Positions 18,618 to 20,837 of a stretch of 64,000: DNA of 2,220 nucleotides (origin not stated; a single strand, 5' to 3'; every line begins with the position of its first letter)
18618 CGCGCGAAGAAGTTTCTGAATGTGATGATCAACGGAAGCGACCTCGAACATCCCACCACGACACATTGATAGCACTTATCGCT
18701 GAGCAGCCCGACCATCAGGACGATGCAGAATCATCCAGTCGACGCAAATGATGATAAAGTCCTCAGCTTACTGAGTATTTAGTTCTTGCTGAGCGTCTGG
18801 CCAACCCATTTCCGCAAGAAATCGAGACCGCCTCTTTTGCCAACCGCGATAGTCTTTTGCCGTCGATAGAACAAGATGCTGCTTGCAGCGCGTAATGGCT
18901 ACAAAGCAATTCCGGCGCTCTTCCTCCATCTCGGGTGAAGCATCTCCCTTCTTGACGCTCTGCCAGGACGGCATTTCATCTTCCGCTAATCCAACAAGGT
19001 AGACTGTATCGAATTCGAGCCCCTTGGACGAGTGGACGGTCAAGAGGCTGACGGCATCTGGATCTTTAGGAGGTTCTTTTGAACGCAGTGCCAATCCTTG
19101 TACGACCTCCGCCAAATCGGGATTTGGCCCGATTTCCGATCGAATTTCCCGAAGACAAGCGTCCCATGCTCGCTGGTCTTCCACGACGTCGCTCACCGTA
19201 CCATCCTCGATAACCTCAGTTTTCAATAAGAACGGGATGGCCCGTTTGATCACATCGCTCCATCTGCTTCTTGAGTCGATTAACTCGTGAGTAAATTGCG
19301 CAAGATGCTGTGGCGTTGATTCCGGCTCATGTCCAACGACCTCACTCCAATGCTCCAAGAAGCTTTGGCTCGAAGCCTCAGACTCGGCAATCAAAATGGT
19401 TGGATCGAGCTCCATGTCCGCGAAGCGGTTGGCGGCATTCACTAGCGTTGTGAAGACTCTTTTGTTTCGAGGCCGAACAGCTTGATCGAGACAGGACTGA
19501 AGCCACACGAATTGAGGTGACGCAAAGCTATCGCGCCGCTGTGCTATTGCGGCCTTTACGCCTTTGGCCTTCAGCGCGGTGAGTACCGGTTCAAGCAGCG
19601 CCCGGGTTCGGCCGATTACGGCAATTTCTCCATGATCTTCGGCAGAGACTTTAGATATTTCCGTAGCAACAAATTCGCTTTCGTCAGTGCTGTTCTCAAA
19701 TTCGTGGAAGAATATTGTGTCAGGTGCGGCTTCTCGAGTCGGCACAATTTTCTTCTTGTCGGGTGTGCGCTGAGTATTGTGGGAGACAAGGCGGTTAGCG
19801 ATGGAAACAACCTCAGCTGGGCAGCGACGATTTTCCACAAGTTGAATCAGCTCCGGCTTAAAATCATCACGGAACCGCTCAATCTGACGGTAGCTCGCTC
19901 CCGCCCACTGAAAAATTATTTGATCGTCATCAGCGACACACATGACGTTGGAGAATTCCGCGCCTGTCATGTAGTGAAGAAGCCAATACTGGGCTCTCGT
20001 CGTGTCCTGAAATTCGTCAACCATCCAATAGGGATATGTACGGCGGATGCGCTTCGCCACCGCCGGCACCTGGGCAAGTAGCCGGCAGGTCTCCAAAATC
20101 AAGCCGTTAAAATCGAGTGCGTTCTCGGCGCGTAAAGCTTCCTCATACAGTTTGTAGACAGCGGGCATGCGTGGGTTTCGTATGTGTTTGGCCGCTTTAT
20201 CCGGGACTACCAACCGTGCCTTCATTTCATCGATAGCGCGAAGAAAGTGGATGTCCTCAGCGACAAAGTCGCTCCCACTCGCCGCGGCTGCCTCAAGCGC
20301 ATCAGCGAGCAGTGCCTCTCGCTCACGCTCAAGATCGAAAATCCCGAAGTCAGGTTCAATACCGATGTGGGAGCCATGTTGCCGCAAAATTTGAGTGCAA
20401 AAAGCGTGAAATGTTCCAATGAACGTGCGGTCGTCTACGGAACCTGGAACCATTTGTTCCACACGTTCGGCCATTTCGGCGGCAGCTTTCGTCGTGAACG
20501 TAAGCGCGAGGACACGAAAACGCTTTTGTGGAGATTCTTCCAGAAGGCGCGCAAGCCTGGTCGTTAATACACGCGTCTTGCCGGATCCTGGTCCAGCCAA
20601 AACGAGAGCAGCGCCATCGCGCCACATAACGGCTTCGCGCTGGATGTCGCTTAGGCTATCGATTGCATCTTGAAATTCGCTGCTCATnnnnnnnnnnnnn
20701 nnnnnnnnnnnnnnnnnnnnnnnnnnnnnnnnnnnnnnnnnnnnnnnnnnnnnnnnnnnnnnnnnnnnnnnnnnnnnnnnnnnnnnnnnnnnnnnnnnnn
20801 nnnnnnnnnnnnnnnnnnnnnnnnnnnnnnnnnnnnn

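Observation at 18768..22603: Gabija-like two-gene defence module: OLD-family ATPase-TOPRIM nuclease coupled to a UvrD-type helicase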

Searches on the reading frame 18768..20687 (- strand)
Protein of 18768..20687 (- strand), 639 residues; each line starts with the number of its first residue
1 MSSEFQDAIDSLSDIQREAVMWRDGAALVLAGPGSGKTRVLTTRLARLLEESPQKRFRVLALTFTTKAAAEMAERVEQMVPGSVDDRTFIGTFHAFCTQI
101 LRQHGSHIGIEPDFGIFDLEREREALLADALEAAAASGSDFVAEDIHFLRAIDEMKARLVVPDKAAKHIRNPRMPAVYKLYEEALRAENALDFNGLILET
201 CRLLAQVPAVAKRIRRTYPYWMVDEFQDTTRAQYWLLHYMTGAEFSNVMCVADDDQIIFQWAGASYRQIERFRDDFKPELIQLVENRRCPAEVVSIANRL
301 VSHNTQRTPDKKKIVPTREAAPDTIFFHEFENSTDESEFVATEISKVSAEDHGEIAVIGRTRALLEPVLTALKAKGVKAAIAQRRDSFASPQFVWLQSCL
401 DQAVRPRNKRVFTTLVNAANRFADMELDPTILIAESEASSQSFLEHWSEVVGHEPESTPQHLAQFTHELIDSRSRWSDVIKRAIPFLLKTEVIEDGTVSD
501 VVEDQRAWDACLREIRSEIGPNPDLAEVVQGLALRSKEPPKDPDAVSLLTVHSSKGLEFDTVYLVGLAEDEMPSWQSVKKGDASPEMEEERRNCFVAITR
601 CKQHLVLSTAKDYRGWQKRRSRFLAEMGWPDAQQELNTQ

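Call 4: search_protein_families(library=pfam, proteins=[window:18768-20687:-], max_evalue=0.01)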
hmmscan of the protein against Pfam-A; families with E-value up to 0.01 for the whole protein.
window:18768-20687:- (639 aa): 7 families
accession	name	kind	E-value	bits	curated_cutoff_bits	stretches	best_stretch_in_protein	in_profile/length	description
PF00580.27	UvrD-helicase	-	1.5e-66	225.3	23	1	13-277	2-271/271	UvrD/REP helicase N-terminal domain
PF13361.12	UvrD_C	-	9e-33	114.6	25.6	1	281-611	1-349/350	UvrD-like helicase C-terminal domain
PF13245.12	AAA_19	-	1.4e-18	67.7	25.1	1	16-259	1-131/134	AAA domain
PF01443.25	Viral_helicase1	-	2.3e-08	34.6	21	0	546-607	177-226/228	Viral superfamily 1 RNA helicase core domain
PF13538.12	UvrD_C_2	-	4.8e-08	33.2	27.4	1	548-566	4-22/52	UvrD-like helicase C-terminal domain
PF13604.12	AAA_30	-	1.5e-05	25.3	27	1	16-76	6-66/191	AAA domain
PF07652.20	Flavi_DEAD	-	0.0097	16.3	21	0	31-78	11-55/148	Flavivirus DEAD domain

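Call 5: search_protein_families(library=padloc, proteins=[window:18768-20687:-], max_evalue=0.01)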
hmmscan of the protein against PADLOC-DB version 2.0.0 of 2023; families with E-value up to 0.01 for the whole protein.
window:18768-20687:- (639 aa): 53 families (the best 25 are shown)
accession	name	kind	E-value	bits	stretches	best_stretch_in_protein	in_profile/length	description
PDLC00114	GajB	-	2.9e-240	797.2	1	6-629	2-631/635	UrvD helicase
PDLC00132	GajB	-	7.5e-107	356.5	1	11-626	3-622/625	UrvD helicase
PDLC00117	GajB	-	5e-79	264.4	1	4-627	6-596/604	UrvD helicase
PDLC03802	RTasHel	-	3.6e-76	255.4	2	12-362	6-324/675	DRT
PDLC00103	GajB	-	7.2e-70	234.6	1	14-613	19-580/612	UrvD helicase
PDLC00127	GajB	-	7.6e-54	181.2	2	9-373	6-358/594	UrvD helicase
PDLC00130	GajB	-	4.2e-50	168.6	2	12-305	4-294/589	UrvD helicase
PDLC00104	GajB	-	4.8e-48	162.2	2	16-375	7-318/574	UrvD helicase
PDLC00107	GajB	-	1.3e-43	147.5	2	28-378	32-372/587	UrvD helicase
PDLC00134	GajB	-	5.1e-43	145.7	1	26-383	30-381/431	UrvD helicase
PDLC00121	GajB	-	2.1e-42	143.4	2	15-378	9-359/565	UrvD helicase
PDLC00123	GajB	-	1.3e-40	137.6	3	199-373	158-326/540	UrvD helicase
PDLC00144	GajB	-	7.6e-39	131.7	3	178-386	122-327/559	UrvD helicase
PDLC00138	GajB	-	2.5e-36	123.5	3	200-366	203-367/581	UrvD helicase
PDLC00119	GajB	-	1.2e-35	121.5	2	26-313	17-312/565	UrvD helicase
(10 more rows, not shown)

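Call 6: search_protein_families(library=ncbifam, proteins=[window:18768-20687:-], max_evalue=0.01)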
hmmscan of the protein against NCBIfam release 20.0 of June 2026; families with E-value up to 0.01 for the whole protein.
window:18768-20687:- (639 aa): 18 families
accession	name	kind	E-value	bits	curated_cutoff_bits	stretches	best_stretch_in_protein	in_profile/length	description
TIGR01073.1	pcrA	equivalog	7.7e-99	332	911.2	2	10-363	3-355/725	DNA helicase PcrA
TIGR01074.1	rep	equivalog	3e-87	293.4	951.45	1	12-635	2-641/668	DNA helicase Rep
NF008743.0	PRK11773.1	equivalog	3.2e-84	283.6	965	2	6-363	4-358/720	DNA helicase II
TIGR01075.1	uvrD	equivalog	1.5e-81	274.7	1144.45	2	9-363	2-353/715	DNA helicase II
NF008172.0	PRK10919.1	equivalog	2.8e-62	210.9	1168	2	14-306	5-296/673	DNA helicase Rep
NF008276.0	PRK11054.1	equivalog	1.2e-37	129.8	543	3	11-105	196-287/684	DNA helicase IV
TIGR02785.1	addA_Gpos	equivalog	1.4e-30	105.9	707.65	3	14-132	4-135/1234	helicase-exonuclease AddAB subunit AddA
TIGR00609.1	recB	equivalog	2.4e-29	102.1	696.05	3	126-306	281-460/1175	exodeoxyribonuclease V subunit beta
NF010485.0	PRK13909.1-2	equivalog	5.2e-22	77.9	650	2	31-79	10-57/909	RecB-like helicase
TIGR02784.1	addA_alphas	equivalog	5.4e-22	78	860.75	2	26-78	12-63/1138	double-strand break repair helicase AddA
NF010487.0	PRK13909.1-4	equivalog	7.2e-18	64.2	759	2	31-76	11-55/924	RecB-like helicase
NF008128.0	PRK10876.1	equivalog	6.3e-10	37.4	1697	1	207-304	367-464/1181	exodeoxyribonuclease V subunit beta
NF010486.0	PRK13909.1-3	equivalog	4.2e-08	31.7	1109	0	31-77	12-57/921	RecB-like helicase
NF041464.1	HelD_BACSU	equivalog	8.1e-06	24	419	1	220-389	549-710/779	RNA polymerase recycling motor HelD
NF010484.0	PRK13909.1-1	equivalog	9.2e-06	23.7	1074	1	30-77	11-57/945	RecB-like helicase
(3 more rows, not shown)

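Call 8: search_solved_structures(query=window:18768-20687:-, show_alignments=0)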
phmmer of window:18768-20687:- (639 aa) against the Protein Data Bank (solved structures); distinct sequences matched with E-value up to 0.001: 26.
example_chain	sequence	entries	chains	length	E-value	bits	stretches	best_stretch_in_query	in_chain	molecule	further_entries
1pjr_A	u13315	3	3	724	2e-69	237.8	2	11-363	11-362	PCRA | ATP-DEPENDENT HELICASE PCRA | HELICASE PCRA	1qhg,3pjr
4c2u_A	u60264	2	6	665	3.5e-66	227.1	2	3-377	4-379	DNA HELICASE II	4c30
4c2t_A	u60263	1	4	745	5.5e-66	226.5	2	3-377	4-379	DNA HELICASE II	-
2is1_A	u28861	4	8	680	5.1e-60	206.7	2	8-364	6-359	DNA helicase II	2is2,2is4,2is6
3lfu_A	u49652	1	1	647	5.2e-60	206.7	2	8-362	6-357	DNA helicase II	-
9dci_A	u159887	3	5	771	2.4e-58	201.2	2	7-362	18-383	ATP-dependent DNA helicase UvrD1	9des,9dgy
2pjr_A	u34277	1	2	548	2.2e-55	191.5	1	11-363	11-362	PROTEIN (HELICASE PCRA)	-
1uaa_A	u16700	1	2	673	1.7e-52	181.9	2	15-306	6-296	PROTEIN (ATP-DEPENDENT DNA HELICASE REP.)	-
6ppr_B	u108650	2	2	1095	4.9e-30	107.7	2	170-400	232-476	UvrD/REP helicase | DNA 3'-5' helicase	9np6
6ppu_B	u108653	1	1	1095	5e-30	107.7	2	170-400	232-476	UvrD/REP helicase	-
7sjr_B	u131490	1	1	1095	4.2e-28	101.3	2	170-400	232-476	DNA helicase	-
1qhh_B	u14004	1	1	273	1.5e-26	96.2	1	176-364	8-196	PROTEIN (PCRA (SUBUNIT))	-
6ppj_B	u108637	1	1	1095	1.6e-24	89.5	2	16-117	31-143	UvrD/REP helicase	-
1qhh_A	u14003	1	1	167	3.7e-24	88.3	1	11-166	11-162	PROTEIN (PCRA (SUBUNIT))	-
3u44_A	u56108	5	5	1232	2.3e-16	62.6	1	13-124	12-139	ATP-dependent helicase/nuclease subunit A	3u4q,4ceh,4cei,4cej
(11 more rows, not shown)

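Call 51: find_homologous_proteins(query=window:18768-20687:-, max_evalue=1e-20)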
Query window:18768-20687:- (639 aa): 7672 proteins with E <= 1e-20 among 8000 candidates; the best 120 are listed.
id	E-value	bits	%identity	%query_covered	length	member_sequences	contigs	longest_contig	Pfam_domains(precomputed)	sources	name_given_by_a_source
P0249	0.0e+0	1439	100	100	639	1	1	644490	PF13538.13,PF01443.25,PF13604.13,PF13361.13,PF13245.13,PF00580.28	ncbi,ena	-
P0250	7.4e-291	984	69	98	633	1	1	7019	PF13538.13,PF01443.25,PF13604.13,PF13361.13,PF13245.13,PF00580.28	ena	-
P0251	2.3e-289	979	67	98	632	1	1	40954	PF13538.13,PF01443.25,PF13361.13,PF13245.13,PF00580.28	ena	-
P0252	7.6e-288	974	68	98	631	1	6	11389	PF13538.13,PF01443.25,PF13604.13,PF13361.13,PF13245.13,PF00580.28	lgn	-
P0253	4.4e-287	972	67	98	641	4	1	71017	PF13538.13,PF01443.25,PF13361.13,PF13245.13,PF00580.28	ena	-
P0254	6.9e-282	954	67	99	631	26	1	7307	PF13538.13,PF13604.13,PF13361.13,PF13245.13,PF00580.28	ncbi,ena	-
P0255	1.2e-281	954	66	99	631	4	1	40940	PF13538.13,PF01443.25,PF13604.13,PF13361.13,PF13245.13,PF00580.28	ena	-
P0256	5.2e-281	952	67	99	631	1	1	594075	PF13538.13,PF01443.25,PF13361.13,PF13245.13,PF00580.28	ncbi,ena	-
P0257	1.1e-279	947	66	99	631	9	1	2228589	PF13538.13,PF13604.13,PF13361.13,PF13245.13,PF00580.28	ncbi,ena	-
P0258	5.6e-278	942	65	99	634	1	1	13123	PF13538.13,PF01443.25,PF13604.13,PF13361.13,PF13245.13,PF00580.28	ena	-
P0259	1.3e-277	940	65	99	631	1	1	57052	PF13538.13,PF01443.25,PF13604.13,PF13361.13,PF13245.13,PF00580.28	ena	-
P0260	3.2e-275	932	65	98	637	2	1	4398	PF13538.13,PF13361.13,PF13245.13,PF00580.28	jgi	-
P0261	8.3e-270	915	64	98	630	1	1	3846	PF13538.13,PF01443.25,PF13361.13,PF13245.13,PF00580.28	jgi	jgi:DNA helicase-2/ATP-dependent DNA helicase PcrA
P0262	9.9e-270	914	63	98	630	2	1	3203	PF13538.13,PF13361.13,PF13245.13,PF00580.28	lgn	-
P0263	3.2e-269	913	63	98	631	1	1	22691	PF13538.13,PF13361.13,PF13245.13,PF00580.28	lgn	-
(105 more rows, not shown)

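Call 71: predict_structure(alignment_id=A3)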
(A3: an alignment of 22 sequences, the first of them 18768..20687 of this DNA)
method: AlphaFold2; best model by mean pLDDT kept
length: 639 residues; sequences in the alignment: 22
mean_pLDDT: 86.6   pTM: 0.82
mean pLDDT of the five models: 86.6, 85.7, 81.9, 79.4, 75.8
residues with pLDDT >= 90: 320; 70-90: 270; 50-70: 37; < 50: 12
segments of 3 or more residues with pLDDT < 50: 257-264, 637-639
pLDDT, mean of each block of 10 residues (from residue 1): 88 91 87 83 94 87 87 92 88 92 91 85 91 93 92 88 78 90 91 92 92 90 86 86 73 59 57 86 86 89 65 79 89 97 94 94 93 93 78 94 90 94 91 93 92 89 93 90 93 69 87 84 89 77 87 82 95 88 83 87 94 93 88 53
secondary structure, 60 per line:
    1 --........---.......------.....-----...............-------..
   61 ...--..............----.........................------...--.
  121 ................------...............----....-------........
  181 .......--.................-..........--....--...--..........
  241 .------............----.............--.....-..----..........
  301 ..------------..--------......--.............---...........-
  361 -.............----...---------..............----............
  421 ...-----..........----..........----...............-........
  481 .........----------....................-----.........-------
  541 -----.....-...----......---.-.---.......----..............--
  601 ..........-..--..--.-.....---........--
elements in order: H3-10 H14-20 E27-31 H37-51 E59-63 H66-79 H84-87 E88-92 H93-108 E115-117 H120-136 H143-157 H162-165 H173-187 E190-192 H193-206 H208-217 E220-223 H231-241 E248-253 H254-259 H264-276 E279-283 H291-302 E325-330 H333-345 H349-354 E355-359 H362-374 E379-381 H391-404 H409-423 H429-438 H443-452 H457-471 H473-489 H500-519 H525-533 E546-550 E559-564 H575-580 H585-598 E601-610 H622-626 H630-637

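Call 73: fold_search(model_id=the predicted structure, library=pdb)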
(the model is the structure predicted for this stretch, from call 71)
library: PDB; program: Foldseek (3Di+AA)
matches with E <= 10: 869; with E <= 0.001: 154
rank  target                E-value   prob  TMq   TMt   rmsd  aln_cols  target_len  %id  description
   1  4c30_F                3.5e-38  1.00  0.72  0.73   6.1       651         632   27  Crystal structure of Deinococcus radiodurans UvrD in complex with DNA, form 2 (released 2013-10-30)
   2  4c30_A                9.1e-38  1.00  0.73  0.74   6.1       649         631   27  Crystal structure of Deinococcus radiodurans UvrD in complex with DNA, form 2 (released 2013-10-30)
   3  1pjr                  1.2e-37  1.00  0.66  0.67  13.9       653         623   29  STRUCTURE OF DNA HELICASE (released 1997-12-03)
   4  3pjr_A                5.5e-37  1.00  0.73  0.72   6.8       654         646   29  HELICASE SUBSTRATE COMPLEX (released 1999-04-08)
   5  4c2t_C                6.4e-37  1.00  0.74  0.73   6.3       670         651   27  Crystal structure of full length Deinococcus radiodurans UvrD in complex with DNA (released 2013-10-30)
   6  4c30_D                8.5e-37  1.00  0.75  0.75   5.9       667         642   27  Crystal structure of Deinococcus radiodurans UvrD in complex with DNA, form 2 (released 2013-10-30)
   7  4c2t_A                1.2e-36  1.00  0.73  0.72   6.4       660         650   27  Crystal structure of full length Deinococcus radiodurans UvrD in complex with DNA (released 2013-10-30)
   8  4c2t_D                1.9e-36  1.00  0.72  0.71   6.5       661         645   27  Crystal structure of full length Deinococcus radiodurans UvrD in complex with DNA (released 2013-10-30)
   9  4c30_I                4.2e-36  1.00  0.74  0.74   6.7       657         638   27  Crystal structure of Deinococcus radiodurans UvrD in complex with DNA, form 2 (released 2013-10-30)
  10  1qhg                  4.9e-36  1.00  0.65  0.66  14.0       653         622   28  STRUCTURE OF DNA HELICASE MUTANT WITH ADPNP (released 1999-07-13)
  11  4c2t_B                8.6e-36  1.00  0.71  0.70   6.7       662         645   27  Crystal structure of full length Deinococcus radiodurans UvrD in complex with DNA (released 2013-10-30)
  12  2is6_B                1.6e-35  1.00  0.70  0.69   7.1       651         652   29  Crystal structure of UvrD-DNA-ADPMgF3 ternary complex (released 2007-01-09)
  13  2is1_A                2.3e-35  1.00  0.75  0.74   6.6       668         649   27  Crystal structure of UvrD-DNA-SO4 complex (released 2007-01-09)
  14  4c2u_A                6.0e-35  1.00  0.73  0.71   6.5       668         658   26  Crystal structure of Deinococcus radiodurans UvrD in complex with DNA, Form 1 (released 2013-10-30)
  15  2is2_A                7.3e-35  1.00  0.74  0.73   6.9       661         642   30  Crystal structure of UvrD-DNA binary complex (released 2007-01-09)
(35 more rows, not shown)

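Call 74: search_solved_structures(query=A3, show_alignments=0, max_evalue=1e-10)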
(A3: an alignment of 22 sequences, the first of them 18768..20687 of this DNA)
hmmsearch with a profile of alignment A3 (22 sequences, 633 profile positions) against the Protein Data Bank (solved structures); distinct sequences matched with E-value up to 1e-10: 26.
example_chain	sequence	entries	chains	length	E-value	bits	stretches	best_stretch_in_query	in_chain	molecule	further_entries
1pjr_A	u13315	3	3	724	1.9e-98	333.6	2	6-377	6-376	PCRA | ATP-DEPENDENT HELICASE PCRA | HELICASE PCRA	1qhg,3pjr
4c2u_A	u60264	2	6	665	3.2e-86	293.2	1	7-620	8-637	DNA HELICASE II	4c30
4c2t_A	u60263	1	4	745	4.9e-86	292.6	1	7-620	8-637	DNA HELICASE II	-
1uaa_A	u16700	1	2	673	4.9e-84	286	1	11-628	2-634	PROTEIN (ATP-DEPENDENT DNA HELICASE REP.)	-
9dci_A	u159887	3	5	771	3e-82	280.1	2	6-376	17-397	ATP-dependent DNA helicase UvrD1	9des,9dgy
2is1_A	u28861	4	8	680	3.6e-82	279.8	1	7-627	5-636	DNA helicase II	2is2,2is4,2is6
3lfu_A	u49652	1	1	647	3.6e-82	279.8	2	7-372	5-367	DNA helicase II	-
2pjr_A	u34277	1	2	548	2e-76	260.8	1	6-377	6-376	PROTEIN (HELICASE PCRA)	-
6ppr_B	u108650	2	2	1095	1.8e-42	148.7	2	182-407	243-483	UvrD/REP helicase | DNA 3'-5' helicase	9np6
6ppu_B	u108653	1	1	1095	1.8e-42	148.7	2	182-407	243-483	UvrD/REP helicase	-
7sjr_B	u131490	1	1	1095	2.1e-40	141.8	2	182-407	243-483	DNA helicase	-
6ppj_B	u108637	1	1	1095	4.5e-36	127.5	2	15-119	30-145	UvrD/REP helicase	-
1qhh_A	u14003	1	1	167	2.2e-35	125.3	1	6-168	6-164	PROTEIN (PCRA (SUBUNIT))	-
1qhh_B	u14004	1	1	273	9.9e-35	123.1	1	172-377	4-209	PROTEIN (PCRA (SUBUNIT))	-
3u44_A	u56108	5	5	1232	6.6e-27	97.2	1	13-142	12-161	ATP-dependent helicase/nuclease subunit A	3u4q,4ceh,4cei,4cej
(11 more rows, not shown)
